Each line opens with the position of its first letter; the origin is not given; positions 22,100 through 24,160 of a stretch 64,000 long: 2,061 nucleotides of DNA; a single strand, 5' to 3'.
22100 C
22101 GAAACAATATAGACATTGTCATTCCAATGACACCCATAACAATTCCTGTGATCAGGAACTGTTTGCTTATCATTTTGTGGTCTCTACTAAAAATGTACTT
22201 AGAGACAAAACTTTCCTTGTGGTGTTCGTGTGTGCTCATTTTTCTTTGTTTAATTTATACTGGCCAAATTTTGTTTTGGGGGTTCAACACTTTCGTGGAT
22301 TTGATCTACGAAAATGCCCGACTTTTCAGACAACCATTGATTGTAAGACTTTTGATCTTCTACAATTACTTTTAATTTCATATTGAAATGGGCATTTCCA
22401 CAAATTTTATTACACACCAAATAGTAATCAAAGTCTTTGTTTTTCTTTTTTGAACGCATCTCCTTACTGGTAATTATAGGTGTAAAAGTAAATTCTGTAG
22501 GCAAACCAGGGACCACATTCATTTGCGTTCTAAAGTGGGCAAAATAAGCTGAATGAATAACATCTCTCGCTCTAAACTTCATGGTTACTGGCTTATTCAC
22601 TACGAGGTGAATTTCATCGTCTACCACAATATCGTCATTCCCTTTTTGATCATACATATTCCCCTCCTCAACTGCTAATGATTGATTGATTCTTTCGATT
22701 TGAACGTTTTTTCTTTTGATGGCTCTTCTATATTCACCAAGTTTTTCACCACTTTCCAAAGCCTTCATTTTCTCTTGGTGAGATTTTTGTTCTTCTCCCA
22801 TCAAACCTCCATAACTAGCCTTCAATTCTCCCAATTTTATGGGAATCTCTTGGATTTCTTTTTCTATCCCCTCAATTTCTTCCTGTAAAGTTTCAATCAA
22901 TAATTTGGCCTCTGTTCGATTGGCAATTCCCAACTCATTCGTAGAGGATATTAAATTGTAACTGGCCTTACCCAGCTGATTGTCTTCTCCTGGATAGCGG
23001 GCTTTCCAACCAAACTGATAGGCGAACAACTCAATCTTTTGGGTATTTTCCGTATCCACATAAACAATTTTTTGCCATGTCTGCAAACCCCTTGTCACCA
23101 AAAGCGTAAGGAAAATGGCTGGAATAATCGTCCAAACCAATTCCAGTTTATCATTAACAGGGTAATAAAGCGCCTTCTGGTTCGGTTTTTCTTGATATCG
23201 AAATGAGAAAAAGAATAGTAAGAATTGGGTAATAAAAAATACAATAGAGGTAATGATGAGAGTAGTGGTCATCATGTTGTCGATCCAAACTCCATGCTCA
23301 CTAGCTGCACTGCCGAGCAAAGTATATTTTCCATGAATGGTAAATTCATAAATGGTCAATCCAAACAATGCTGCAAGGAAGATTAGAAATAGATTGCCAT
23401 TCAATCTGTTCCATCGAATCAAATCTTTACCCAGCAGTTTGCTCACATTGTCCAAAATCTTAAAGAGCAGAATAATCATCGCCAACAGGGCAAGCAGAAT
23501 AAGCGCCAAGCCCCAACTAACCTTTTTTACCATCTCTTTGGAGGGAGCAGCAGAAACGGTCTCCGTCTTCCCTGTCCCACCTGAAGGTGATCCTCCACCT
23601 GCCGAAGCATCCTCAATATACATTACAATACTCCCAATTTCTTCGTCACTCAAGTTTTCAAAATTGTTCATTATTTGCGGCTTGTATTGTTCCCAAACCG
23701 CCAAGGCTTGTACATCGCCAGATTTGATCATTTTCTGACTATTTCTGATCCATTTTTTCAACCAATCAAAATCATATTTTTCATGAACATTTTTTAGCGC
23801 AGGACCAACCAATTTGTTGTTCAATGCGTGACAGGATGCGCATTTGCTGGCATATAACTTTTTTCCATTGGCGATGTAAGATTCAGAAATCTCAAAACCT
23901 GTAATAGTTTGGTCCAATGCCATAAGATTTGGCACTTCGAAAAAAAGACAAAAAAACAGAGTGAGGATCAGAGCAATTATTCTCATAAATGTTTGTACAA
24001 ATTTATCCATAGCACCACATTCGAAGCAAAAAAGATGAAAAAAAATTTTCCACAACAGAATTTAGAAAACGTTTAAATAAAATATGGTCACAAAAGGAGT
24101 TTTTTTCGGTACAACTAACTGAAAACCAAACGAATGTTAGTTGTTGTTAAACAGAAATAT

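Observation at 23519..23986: ActA-type monoheme cytochrome c domain fused to the N-terminus of aa3 oxidase subunit II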

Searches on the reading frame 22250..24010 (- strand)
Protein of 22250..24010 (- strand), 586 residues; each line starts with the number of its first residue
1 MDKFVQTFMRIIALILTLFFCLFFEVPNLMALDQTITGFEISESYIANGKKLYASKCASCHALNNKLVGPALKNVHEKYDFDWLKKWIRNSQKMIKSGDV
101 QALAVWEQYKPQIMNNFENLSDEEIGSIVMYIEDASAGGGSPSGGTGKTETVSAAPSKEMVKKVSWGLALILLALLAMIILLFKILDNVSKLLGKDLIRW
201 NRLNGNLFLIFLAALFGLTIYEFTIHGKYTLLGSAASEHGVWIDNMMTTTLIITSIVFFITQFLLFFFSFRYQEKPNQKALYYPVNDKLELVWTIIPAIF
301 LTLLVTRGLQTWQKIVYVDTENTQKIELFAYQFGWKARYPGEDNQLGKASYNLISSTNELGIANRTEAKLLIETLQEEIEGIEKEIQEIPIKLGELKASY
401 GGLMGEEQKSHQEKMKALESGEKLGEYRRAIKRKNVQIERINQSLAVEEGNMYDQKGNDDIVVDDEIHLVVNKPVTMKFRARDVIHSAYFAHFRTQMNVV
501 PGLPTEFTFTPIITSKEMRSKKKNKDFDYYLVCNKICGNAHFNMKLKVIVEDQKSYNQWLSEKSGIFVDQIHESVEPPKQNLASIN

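Call 5: search_protein_families(library=pfam, proteins=[window:22250-24010:-], max_evalue=0.01)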
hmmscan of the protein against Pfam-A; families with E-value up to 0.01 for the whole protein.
window:22250-24010:- (586 aa): 5 families
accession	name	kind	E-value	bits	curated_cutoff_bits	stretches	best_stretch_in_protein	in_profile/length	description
PF00034.26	Cytochrom_C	-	1.9e-13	52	21.3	1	46-134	1-88/90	Cytochrome c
PF13442.11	Cytochrome_CBB3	-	1e-07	32.6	27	1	47-132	4-68/68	Cytochrome C oxidase, cbb3-type, subunit III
PF02790.20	COX2_TM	-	6.9e-07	29.8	22.8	1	243-304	19-81/88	Cytochrome C oxidase subunit II, transmembrane domain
PF00116.26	COX2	-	0.00042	20.7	22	1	459-546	40-115/120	Cytochrome C oxidase subunit II, periplasmic domain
PF14495.11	Cytochrom_C550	-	0.005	17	27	0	32-62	12-42/136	Cytochrome c-550 domain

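Call 10: find_homologous_proteins(query=window:22250-24010:-)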
Query window:22250-24010:- (586 aa): 1190 proteins with E <= 0.001 among 8000 candidates; the best 120 are listed.
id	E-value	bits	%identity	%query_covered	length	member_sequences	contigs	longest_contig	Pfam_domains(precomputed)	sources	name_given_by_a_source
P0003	0.0e+0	1306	99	100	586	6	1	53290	PF02790.21,PF13442.12,PF00034.27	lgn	-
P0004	0.0e+0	1219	97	95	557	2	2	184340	PF02790.21,PF13442.12,PF00034.27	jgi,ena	-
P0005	0.0e+0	1088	81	99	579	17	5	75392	PF02790.21,PF13442.12,PF00034.27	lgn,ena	-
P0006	1.3e-187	643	53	91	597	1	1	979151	PF02790.21,PF13442.12,PF00034.27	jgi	jgi:cytochrome c oxidase subunit 2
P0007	2.1e-187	643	52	96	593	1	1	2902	PF02790.21,PF13442.12,PF00034.27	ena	-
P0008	3.1e-187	642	51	98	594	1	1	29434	PF02790.21,PF13442.12,PF00034.27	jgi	jgi:cytochrome c oxidase subunit 2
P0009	3.8e-187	642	52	95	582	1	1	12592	PF02790.21,PF13442.12,PF00034.27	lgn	-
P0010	4.6e-187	641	52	95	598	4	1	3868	PF02790.21,PF13442.12,PF00034.27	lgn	-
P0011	8.1e-187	641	52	93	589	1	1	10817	PF02790.21,PF13442.12,PF00034.27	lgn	-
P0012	8.4e-187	641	53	92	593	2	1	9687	PF02790.21,PF13442.12,PF00034.27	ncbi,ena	-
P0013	1.2e-185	637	51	96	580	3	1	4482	PF02790.21,PF13442.12,PF00034.27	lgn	-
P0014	1.1e-184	634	50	97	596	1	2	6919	PF00116.27,PF02790.21,PF13442.12,PF00034.27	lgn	-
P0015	1.9e-184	633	52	92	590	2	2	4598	PF02790.21,PF00034.27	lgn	-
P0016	3.6e-184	632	51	91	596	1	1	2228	PF02790.21,PF13442.12,PF00034.27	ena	-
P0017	6.4e-184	631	51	98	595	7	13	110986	PF02790.21,PF13442.12,PF00034.27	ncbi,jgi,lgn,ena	jgi:cytochrome c oxidase subunit 2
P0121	2.4e-136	474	46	62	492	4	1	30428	PF02790.21,PF13442.12,PF00034.27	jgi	-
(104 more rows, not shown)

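Call 13: search_solved_structures(query=window:22250-24010:-, max_evalue=0.01, show_alignments=2)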
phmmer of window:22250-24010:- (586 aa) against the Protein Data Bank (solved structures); distinct sequences matched with E-value up to 0.01: 40.
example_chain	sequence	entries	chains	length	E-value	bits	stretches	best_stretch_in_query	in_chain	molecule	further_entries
6btm_A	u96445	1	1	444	2.4e-24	89.4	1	12-229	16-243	Alternative Complex III subunit A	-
1m56_B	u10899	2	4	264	1.6e-13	53.6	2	241-352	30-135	CYTOCHROME C OXIDASE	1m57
3om3_B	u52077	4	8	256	4.9e-13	52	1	241-352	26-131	Cytochrome c oxidase subunit 2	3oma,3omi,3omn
6pw1_B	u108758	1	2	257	5e-13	52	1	241-352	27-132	Cytochrome c oxidase subunit 2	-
2gsm_B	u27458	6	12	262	5.5e-13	51.9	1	241-352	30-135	Cytochrome c oxidase subunit 2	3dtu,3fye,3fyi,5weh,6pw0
6ci0_B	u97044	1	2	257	3.3e-12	49.3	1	241-352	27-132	Cytochrome c oxidase subunit 2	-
2yev_B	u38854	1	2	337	1.2e-11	47.5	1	254-340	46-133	CYTOCHROME C OXIDASE SUBUNIT 2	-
2l4d_A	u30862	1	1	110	6.9e-11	44.9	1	47-142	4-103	SCO1/SenC family protein/cytochrome c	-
1ar1_B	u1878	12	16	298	1.3e-09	40.7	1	238-342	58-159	CYTOCHROME C OXIDASE | Cytochrome c oxidase subunit 2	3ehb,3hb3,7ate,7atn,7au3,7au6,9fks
1qle_B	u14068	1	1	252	1.4e-09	40.7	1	239-342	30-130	CYTOCHROME C OXIDASE POLYPEPTIDE II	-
7qhm_E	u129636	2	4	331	1.1e-06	31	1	265-351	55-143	Cytochrome c oxidase subunit 2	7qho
7q21_G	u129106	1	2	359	1.5e-06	30.6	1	265-351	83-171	Cytochrome c oxidase subunit 2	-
6cuk_A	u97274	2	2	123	5.1e-06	28.9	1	33-134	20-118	Cytochrome c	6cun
6hu9_b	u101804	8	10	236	1.2e-05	27.7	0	244-348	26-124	Cytochrome c oxidase subunit 2 | CYTOCHROME C OXIDASE SUBUNIT 2; SYNONYM: CYTOCHROME C OXIDASE POLYPEPTIDE II, COX2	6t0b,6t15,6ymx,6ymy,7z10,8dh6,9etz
6giq_b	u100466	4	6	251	1.4e-05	27.5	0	244-348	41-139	Cytochrome c oxidase subunit 2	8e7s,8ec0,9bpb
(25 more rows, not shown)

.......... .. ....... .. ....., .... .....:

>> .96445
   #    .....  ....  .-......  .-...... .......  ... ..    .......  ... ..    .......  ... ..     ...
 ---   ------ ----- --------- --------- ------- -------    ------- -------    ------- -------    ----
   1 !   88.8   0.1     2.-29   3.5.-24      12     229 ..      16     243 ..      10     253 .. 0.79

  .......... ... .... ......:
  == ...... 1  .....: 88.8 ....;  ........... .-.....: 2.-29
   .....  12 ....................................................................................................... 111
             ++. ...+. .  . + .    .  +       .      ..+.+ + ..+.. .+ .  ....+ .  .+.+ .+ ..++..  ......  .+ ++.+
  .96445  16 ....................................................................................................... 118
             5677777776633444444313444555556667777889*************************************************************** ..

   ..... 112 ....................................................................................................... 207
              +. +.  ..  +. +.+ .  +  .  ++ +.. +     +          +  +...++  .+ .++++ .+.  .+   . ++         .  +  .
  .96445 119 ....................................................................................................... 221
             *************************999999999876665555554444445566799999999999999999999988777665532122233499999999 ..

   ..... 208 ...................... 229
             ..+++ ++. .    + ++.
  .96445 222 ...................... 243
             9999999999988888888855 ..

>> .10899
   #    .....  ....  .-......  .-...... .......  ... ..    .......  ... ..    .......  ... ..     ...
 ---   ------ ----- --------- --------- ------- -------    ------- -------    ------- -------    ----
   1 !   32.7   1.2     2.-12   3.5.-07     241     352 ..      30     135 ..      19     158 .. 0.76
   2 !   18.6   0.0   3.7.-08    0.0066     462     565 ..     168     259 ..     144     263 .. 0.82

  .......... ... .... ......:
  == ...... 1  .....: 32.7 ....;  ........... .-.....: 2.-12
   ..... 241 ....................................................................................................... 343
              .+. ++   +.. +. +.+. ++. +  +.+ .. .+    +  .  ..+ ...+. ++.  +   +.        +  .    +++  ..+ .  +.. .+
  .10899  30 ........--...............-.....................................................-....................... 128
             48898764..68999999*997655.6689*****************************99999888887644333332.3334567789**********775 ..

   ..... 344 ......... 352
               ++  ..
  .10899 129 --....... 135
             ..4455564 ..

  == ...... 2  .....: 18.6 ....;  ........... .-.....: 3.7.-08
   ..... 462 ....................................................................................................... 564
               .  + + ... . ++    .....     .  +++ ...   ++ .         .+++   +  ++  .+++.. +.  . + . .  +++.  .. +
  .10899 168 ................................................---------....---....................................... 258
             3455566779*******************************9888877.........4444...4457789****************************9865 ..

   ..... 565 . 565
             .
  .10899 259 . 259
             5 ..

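Call 32: find_related_loci(query=A1, collection=genome_contigs, flank=10000)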
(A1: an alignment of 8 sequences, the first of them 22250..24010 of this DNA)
Query A1 (586 aa) in genome_contigs; peptide patterns used: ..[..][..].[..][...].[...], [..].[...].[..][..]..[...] (x = any residue, [..] = any of these).
600 stretches matched a pattern (row limit reached: there are more); 537 encode a relative of the query (tblastn E <= 1e-3); the best 80 are kept; 80 distinct loci.
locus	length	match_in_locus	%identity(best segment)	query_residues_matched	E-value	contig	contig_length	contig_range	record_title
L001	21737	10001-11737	82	9-586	0e+0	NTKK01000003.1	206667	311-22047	MAG: Bacteroidetes bacterium MED-G17 Bacteroidetes-MED-G17-C3, whole genome shotgun sequence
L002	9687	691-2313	53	32-571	0e+0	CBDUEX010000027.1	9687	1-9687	MAG TPA_asm: uncultured Bacteroidia bacterium isolate SRR22808126_concoct_122 genome assembly, contig: ERZ25043457.4298,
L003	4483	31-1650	50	32-570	0e+0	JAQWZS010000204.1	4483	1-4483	MAG: Bacteroidia bacterium isolate cluster3_bin.89 k119_337218, whole genome shotgun sequence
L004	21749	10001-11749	49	12-586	0e+0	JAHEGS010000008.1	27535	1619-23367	MAG: Bacteroidetes bacterium isolate Ww421 NODE_1778_length_27535_cov_4.756657, whole genome shotgun sequence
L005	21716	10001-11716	48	5-584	0e+0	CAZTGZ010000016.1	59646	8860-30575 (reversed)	MAG TPA_asm: uncultured Chitinophagaceae bacterium isolate binchicken_co179_96 genome assembly, contig: NODE_1661_length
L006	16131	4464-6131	50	14-570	8e-180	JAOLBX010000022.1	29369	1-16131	Bacteroidia bacterium isolate AH-657-M05 AH-657-M05_NODE_22, whole genome shotgun sequence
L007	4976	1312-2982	48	14-571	3e-178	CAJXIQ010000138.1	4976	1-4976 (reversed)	MAG TPA_asm: uncultured Bacteroidetes bacterium isolate SRR5268667_bin.63_MetaBAT_v2.12.1_MAG genome assembly, contig: N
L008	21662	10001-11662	49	14-568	1e-172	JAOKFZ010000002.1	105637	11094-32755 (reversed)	Bacteroidia bacterium isolate AH-578-I02 AH-578-I02_NODE_2, whole genome shotgun sequence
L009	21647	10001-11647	45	22-570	6e-162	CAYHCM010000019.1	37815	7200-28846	MAG TPA_asm: uncultured Chitinophaga sp. isolate ERP119702_co1_292 genome assembly, contig: NODE_937_length_37815_cov_44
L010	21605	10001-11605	44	30-570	4e-153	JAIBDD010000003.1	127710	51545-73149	MAG: Bacteroidetes bacterium isolate bin.63 k141_4963124_length_127710_cov_12.3014, whole genome shotgun sequence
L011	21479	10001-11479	44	47-563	4e-130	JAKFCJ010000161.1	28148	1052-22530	MAG: Bacteroidota bacterium isolate LC018 contig-124_1952, whole genome shotgun sequence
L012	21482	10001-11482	43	47-564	2e-128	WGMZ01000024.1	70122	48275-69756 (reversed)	MAG: Bacteroidetes bacterium isolate RI_431 c_000000086276, whole genome shotgun sequence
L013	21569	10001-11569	39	42-578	2e-122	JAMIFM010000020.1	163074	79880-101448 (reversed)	MAG: Bacteroidia bacterium isolate UR_AS_metabat.4 k201_812651, whole genome shotgun sequence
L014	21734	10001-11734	47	1-582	1e-175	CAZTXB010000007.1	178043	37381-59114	MAG TPA_asm: uncultured Chitinophaga sp. isolate SRP150892_co2_495 genome assembly, contig: NODE_57_length_178043_cov_51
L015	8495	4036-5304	43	156-570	3e-108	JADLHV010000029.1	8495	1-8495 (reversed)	MAG: Bacteroidia bacterium isolate SJ489 c_000000131523, whole genome shotgun sequence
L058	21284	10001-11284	45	49-563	2e-82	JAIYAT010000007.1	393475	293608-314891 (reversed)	MAG: Bacteroidetes bacterium isolate E1_MAG_00012 pond_E1_MAG_00012_000000000037, whole genome shotgun sequence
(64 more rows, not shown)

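Call 44: search_protein_families(library=ncbifam, proteins=[window:22250-24010:-, P0121], max_evalue=0.001)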
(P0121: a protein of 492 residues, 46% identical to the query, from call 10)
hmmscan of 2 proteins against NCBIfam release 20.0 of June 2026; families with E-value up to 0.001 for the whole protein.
window:22250-24010:- (586 aa): 9 families
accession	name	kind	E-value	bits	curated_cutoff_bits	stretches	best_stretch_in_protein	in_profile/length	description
TIGR02866.1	CoxB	equivalog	7.3e-26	91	147.7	2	457-560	110-201/202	cytochrome c oxidase subunit II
NF050117.1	aa3_CtaC_Actin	exception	3.6e-18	65.7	250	1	237-561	31-243/244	aa3-type cytochrome oxidase subunit II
NF045773.1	cytochro_C550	exception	2.6e-06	27.4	125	1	11-101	12-105/118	cytochrome c550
NF045774.1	cytochro_C551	exception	4.6e-06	26.6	118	1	45-106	38-105/110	cytochrome c551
TIGR01433.1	CyoA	equivalog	1.1e-05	24.9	266.2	0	247-340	32-131/226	ubiquinol oxidase subunit II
NF050122.1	bc1_QcrC_actin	exception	1.5e-05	24.4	200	0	36-66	31-61/253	cytochrome bc1 complex diheme cytochrome c subunit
NF011054.0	PRK14486.1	equivalog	7.2e-05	22.4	447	1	44-135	213-290/294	putative bifunctional cbb3-type cytochrome c oxidase subunit II/cytochrome c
TIGR04485.1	thiosulf_SoxX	equivalog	7.9e-05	23.3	61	1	55-133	3-76/78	sulfur oxidation c-type cytochrome SoxX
TIGR01432.1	QOXA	equivalog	0.00017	21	240.95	0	249-337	39-127/227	cytochrome aa3 quinol oxidase subunit II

P0121 (492 aa): 13 families
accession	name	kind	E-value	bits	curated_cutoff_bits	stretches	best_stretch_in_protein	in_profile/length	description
TIGR02866.1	CoxB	equivalog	6e-34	117.4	147.7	1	235-461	11-201/202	cytochrome c oxidase subunit II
NF050117.1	aa3_CtaC_Actin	exception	8.8e-27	93.9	250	1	223-462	27-243/244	aa3-type cytochrome oxidase subunit II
TIGR01432.1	QOXA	equivalog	4.9e-09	35.9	240.95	1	218-305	16-103/227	cytochrome aa3 quinol oxidase subunit II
NF045930.1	Cytc6PetJCyano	equivalog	4.4e-08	33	135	1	9-120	8-107/110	cytochrome c6 PetJ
NF045774.1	cytochro_C551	exception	2.1e-07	30.8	118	1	27-87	37-103/110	cytochrome c551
TIGR04485.1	thiosulf_SoxX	equivalog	2.9e-07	31.1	61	1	38-116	3-76/78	sulfur oxidation c-type cytochrome SoxX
TIGR01433.1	CyoA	equivalog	4.6e-07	29.5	266.2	1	235-304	30-98/226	ubiquinol oxidase subunit II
NF045773.1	cytochro_C550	exception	1.6e-05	24.8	125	1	26-82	46-103/118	cytochrome c550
NF007816.0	PRK10525.1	equivalog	2.8e-05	23.4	511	0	238-306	45-115/318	cytochrome o ubiquinol oxidase subunit II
NF050122.1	bc1_QcrC_actin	exception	7.7e-05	22.1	200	0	25-50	37-62/253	cytochrome bc1 complex diheme cytochrome c subunit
TIGR00782.1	ccoP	equivalog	0.00011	21.6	179.95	1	26-117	200-280/285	cytochrome-c oxidase, cbb3-type subunit III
NF011054.0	PRK14486.1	equivalog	0.00024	20.7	447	1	28-119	214-291/294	putative bifunctional cbb3-type cytochrome c oxidase subunit II/cytochrome c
NF005411.0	PRK06975.1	equivalog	0.00039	18.9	414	1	79-167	255-342/660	fused uroporphyrinogen-III synthase HemD/membrane protein HemX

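Call 54: find_encoding_contigs(protein=P0006, flank=1000, max_places=2)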
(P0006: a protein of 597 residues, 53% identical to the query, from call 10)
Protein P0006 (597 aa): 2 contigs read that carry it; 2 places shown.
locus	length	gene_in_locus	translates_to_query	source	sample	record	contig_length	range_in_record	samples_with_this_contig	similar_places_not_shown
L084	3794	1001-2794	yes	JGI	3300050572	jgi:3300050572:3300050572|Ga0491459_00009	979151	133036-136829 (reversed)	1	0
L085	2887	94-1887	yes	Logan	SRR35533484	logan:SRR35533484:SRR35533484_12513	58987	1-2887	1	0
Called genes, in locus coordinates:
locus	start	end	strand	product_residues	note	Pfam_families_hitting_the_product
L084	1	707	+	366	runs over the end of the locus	PF13439:Glyco_transf_4, PF00534:Glycos_transf_1, PF13692:Glyco_trans_1_4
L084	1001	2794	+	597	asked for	PF00034:Cytochrom_C, PF13442:Cytochrome_CBB3 (weak), PF02790:COX2_TM (weak)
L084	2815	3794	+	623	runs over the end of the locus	PF00115:COX1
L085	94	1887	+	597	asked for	PF00034:Cytochrom_C, PF13442:Cytochrome_CBB3 (weak), PF02790:COX2_TM (weak)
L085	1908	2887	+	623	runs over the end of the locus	PF00115:COX1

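Call 70: find_encoding_contigs(protein=L058:9908-11332:+, flank=500, max_places=10)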
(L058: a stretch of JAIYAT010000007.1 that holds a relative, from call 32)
Protein L058:9908-11332:+ (475 aa): 12 contigs read that carry it; 6 places shown.
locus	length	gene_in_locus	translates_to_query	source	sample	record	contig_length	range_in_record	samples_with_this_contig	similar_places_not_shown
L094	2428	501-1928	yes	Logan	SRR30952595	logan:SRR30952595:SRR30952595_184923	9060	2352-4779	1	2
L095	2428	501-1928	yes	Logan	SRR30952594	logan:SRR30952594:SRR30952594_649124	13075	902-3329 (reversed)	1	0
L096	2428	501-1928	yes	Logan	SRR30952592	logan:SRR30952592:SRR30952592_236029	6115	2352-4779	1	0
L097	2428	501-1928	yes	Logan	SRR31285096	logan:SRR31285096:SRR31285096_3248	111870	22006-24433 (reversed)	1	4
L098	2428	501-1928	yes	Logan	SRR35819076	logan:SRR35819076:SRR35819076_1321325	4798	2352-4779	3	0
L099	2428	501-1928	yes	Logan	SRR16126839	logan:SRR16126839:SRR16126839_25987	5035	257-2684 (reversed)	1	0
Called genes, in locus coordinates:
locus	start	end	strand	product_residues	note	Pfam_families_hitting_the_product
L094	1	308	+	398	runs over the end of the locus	PF25172:Beta-prop_WDR3_2nd, PF25173:Beta-prop_WDR3_1st, PF25175:Beta-prop_WDR5, PF25391:WD40_Gbeta, PF24814:WD40_Prp19, PF25174:Beta-prop_THOC3, PF23381:Beta-prop_IFT122_1st, PF24782:WD40_MABP1-WDR62_2nd, +55 more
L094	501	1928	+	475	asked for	PF00034:Cytochrom_C, PF13442:Cytochrome_CBB3, PF02790:COX2_TM (weak)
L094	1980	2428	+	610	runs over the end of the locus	PF00115:COX1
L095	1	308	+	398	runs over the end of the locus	PF25172:Beta-prop_WDR3_2nd, PF25173:Beta-prop_WDR3_1st, PF25175:Beta-prop_WDR5, PF25391:WD40_Gbeta, PF24814:WD40_Prp19, PF25174:Beta-prop_THOC3, PF23381:Beta-prop_IFT122_1st, PF24782:WD40_MABP1-WDR62_2nd, +55 more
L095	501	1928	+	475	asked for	PF00034:Cytochrom_C, PF13442:Cytochrome_CBB3, PF02790:COX2_TM (weak)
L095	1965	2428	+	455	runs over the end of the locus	?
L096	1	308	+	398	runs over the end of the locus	PF25172:Beta-prop_WDR3_2nd, PF25173:Beta-prop_WDR3_1st, PF25175:Beta-prop_WDR5, PF25391:WD40_Gbeta, PF24814:WD40_Prp19, PF25174:Beta-prop_THOC3, PF23381:Beta-prop_IFT122_1st, PF24782:WD40_MABP1-WDR62_2nd, +55 more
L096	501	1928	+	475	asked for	PF00034:Cytochrom_C, PF13442:Cytochrome_CBB3, PF02790:COX2_TM (weak)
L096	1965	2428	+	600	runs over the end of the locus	?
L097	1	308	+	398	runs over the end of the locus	PF25172:Beta-prop_WDR3_2nd, PF25173:Beta-prop_WDR3_1st, PF25175:Beta-prop_WDR5, PF25391:WD40_Gbeta, PF24814:WD40_Prp19, PF25174:Beta-prop_THOC3, PF23381:Beta-prop_IFT122_1st, PF24782:WD40_MABP1-WDR62_2nd, +55 more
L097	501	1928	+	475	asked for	PF00034:Cytochrom_C, PF13442:Cytochrome_CBB3, PF02790:COX2_TM (weak)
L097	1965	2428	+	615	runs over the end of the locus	PF00115:COX1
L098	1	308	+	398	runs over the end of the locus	PF25172:Beta-prop_WDR3_2nd, PF25173:Beta-prop_WDR3_1st, PF25175:Beta-prop_WDR5, PF25391:WD40_Gbeta, PF24814:WD40_Prp19, PF25174:Beta-prop_THOC3, PF23381:Beta-prop_IFT122_1st, PF24782:WD40_MABP1-WDR62_2nd, +55 more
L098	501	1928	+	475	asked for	PF00034:Cytochrom_C, PF13442:Cytochrome_CBB3, PF02790:COX2_TM (weak)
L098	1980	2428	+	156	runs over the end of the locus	?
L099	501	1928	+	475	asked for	PF00034:Cytochrom_C, PF13442:Cytochrome_CBB3, PF02790:COX2_TM (weak)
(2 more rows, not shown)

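Call 71: predict_structure(alignment_id=A2)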
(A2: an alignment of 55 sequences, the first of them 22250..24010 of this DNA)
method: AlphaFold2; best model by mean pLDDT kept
length: 586 residues; sequences in the alignment: 55
mean_pLDDT: 81.3   pTM: 0.66
mean pLDDT of the five models: 81.3, 81.1, 78.5, 75.9, 75.1
residues with pLDDT >= 90: 189; 70-90: 293; 50-70: 67; < 50: 37
segments of 3 or more residues with pLDDT < 50: 24-26, 141-153, 570-586
pLDDT, mean of each block of 10 residues (from residue 1): 82 82 55 85 87 76 54 75 89 84 78 72 90 80 34 60 85 88 81 76 80 86 76 83 88 85 81 62 61 80 87 77 90 87 90 89 93 95 95 91 87 92 93 95 83 88 93 94 85 89 87 96 92 75 88 95 80 35 41
secondary structure, 60 per line:
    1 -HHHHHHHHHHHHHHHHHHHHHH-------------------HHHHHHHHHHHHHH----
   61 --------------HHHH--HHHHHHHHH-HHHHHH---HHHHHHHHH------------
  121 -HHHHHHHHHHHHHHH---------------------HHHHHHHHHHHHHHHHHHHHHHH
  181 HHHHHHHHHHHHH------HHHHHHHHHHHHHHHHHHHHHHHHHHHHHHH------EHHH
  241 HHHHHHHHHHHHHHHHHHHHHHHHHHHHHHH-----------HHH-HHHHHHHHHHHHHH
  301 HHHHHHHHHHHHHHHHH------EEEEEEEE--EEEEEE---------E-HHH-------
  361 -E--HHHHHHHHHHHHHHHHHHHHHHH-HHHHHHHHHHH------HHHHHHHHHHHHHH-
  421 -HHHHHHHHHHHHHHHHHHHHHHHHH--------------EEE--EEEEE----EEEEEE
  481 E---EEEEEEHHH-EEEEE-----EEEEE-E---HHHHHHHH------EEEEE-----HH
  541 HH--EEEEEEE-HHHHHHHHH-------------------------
elements in order: H2-23 H43-56 H75-78 H81-89 H91-96 H100-108 H122-136 H158-193 H200-230 H238-271 H287-317 E324-331 E334-339 H365-387 H389-399 H406-419 H422-446 E461-463 E466-470 E475-481 E485-490 E495-499 E505-509 H515-522 E529-533 H539-542 E545-551 H553-561
